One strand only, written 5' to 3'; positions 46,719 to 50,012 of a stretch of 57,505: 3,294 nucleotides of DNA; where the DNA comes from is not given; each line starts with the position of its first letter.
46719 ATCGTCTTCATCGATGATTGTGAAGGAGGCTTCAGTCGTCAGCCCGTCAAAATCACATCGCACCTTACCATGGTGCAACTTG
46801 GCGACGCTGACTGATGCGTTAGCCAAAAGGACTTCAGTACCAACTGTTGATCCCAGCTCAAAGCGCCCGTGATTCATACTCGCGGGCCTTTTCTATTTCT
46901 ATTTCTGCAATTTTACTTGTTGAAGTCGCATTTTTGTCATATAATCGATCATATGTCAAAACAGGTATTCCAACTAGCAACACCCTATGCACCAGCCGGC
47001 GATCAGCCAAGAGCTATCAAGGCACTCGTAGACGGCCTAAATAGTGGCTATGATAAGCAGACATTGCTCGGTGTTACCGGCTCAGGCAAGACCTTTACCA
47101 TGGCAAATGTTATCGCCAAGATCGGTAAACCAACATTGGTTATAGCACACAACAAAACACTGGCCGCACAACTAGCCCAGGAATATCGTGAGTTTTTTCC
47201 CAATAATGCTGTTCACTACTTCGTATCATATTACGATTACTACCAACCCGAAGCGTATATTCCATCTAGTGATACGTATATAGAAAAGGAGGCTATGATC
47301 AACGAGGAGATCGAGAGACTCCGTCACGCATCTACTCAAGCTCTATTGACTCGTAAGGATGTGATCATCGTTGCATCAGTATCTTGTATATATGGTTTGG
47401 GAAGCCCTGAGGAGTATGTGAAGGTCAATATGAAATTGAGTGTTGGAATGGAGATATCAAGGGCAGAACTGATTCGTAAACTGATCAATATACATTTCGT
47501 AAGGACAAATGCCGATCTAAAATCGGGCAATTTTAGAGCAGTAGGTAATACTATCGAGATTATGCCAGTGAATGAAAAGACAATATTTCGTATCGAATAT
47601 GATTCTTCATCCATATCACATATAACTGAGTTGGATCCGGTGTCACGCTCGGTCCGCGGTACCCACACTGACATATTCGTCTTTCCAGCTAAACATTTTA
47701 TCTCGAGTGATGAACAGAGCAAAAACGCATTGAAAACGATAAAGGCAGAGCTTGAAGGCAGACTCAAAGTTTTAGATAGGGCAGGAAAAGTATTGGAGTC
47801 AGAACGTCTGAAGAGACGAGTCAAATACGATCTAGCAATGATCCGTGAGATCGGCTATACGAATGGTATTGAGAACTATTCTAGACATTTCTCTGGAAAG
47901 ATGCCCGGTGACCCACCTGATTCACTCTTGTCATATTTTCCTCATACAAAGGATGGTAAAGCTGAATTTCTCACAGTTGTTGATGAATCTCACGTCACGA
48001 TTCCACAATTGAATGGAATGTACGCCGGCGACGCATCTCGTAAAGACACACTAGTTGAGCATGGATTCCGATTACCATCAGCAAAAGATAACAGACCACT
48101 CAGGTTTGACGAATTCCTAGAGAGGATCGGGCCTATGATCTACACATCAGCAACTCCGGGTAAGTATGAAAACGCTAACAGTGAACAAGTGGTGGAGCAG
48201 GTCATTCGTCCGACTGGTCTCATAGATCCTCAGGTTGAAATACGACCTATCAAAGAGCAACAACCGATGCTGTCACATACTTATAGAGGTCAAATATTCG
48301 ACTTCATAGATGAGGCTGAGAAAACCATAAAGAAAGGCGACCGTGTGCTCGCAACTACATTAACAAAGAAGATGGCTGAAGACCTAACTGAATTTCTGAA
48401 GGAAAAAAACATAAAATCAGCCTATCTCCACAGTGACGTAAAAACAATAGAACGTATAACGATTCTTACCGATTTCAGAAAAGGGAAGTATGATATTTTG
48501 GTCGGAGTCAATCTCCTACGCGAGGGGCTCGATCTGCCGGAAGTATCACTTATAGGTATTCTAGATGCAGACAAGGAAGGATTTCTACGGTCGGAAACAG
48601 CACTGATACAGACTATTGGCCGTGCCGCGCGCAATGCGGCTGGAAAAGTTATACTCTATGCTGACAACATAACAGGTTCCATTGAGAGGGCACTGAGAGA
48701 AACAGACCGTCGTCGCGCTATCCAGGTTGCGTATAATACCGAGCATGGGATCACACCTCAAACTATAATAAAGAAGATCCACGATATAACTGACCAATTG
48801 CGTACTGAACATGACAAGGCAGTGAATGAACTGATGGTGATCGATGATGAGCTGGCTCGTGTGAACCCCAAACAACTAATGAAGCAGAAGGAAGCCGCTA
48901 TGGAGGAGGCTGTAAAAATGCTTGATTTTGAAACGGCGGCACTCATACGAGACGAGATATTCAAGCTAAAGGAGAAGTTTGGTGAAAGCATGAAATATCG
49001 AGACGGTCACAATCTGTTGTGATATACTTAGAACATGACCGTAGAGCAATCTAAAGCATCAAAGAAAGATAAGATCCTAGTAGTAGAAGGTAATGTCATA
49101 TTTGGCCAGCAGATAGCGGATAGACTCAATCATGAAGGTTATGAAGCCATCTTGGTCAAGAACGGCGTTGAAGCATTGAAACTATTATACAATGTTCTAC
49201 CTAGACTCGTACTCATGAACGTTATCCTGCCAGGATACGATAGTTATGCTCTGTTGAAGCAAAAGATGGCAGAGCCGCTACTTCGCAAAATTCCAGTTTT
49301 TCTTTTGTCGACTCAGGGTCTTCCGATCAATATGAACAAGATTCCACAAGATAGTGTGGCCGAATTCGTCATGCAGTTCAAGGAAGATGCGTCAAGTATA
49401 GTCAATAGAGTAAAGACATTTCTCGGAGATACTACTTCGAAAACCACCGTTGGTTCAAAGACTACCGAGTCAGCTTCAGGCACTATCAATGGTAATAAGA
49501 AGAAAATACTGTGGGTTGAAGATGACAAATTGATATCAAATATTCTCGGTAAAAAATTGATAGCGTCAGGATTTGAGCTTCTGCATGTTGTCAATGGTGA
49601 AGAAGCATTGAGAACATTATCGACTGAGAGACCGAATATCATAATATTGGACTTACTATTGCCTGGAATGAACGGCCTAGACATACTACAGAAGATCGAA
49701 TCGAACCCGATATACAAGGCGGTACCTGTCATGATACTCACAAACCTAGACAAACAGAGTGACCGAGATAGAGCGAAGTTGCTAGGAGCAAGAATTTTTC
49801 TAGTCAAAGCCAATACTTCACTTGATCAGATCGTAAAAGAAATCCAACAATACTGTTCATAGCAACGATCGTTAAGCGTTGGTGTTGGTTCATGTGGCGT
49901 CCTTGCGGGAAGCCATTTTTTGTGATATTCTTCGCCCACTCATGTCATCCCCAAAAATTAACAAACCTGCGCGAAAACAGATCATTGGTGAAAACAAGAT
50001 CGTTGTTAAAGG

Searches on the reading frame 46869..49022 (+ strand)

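Call 85: search_protein_families(library=pfam, proteins=[window:46869-49022:+], max_evalue=0.0001)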
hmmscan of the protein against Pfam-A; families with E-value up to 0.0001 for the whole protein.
window:46869-49022:+ (717 aa): 7 families
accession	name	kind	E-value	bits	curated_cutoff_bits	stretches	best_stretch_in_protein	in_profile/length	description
PF00271.37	Helicase_C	-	8.6e-22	77.9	23.5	1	486-589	11-109/110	Helicase conserved C-terminal domain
PF12344.14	UvrB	-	1.4e-21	76.4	27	1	596-637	1-42/43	Ultra-violet resistance protein B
PF17757.6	UvrB_inter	-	1e-20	74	22.9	1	189-277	2-91/91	UvrB interaction domain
PF04851.21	ResIII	-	5.6e-12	46.3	22.5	1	45-168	7-131/164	Type III restriction enzyme, res subunit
PF02151.25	UVR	-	1.3e-06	28.4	21.5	1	668-702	1-35/36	UvrB/uvrC motif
PF00270.35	DEAD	-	3.8e-05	23.9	26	0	46-116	4-77/167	DEAD/DEAH box helicase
PF13604.12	AAA_30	-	9.8e-05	22.6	27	0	49-119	9-77/191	AAA domain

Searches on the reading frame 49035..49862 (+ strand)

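Call 85: search_protein_families(library=pfam, proteins=[window:49035-49862:+], max_evalue=0.0001)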
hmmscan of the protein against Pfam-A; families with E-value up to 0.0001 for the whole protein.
window:49035-49862:+ (275 aa): 1 family
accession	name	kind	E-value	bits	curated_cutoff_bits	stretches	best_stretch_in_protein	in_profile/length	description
PF00072.30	Response_reg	-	6.8e-27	94.3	30.2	2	158-270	1-110/111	Response regulator receiver domain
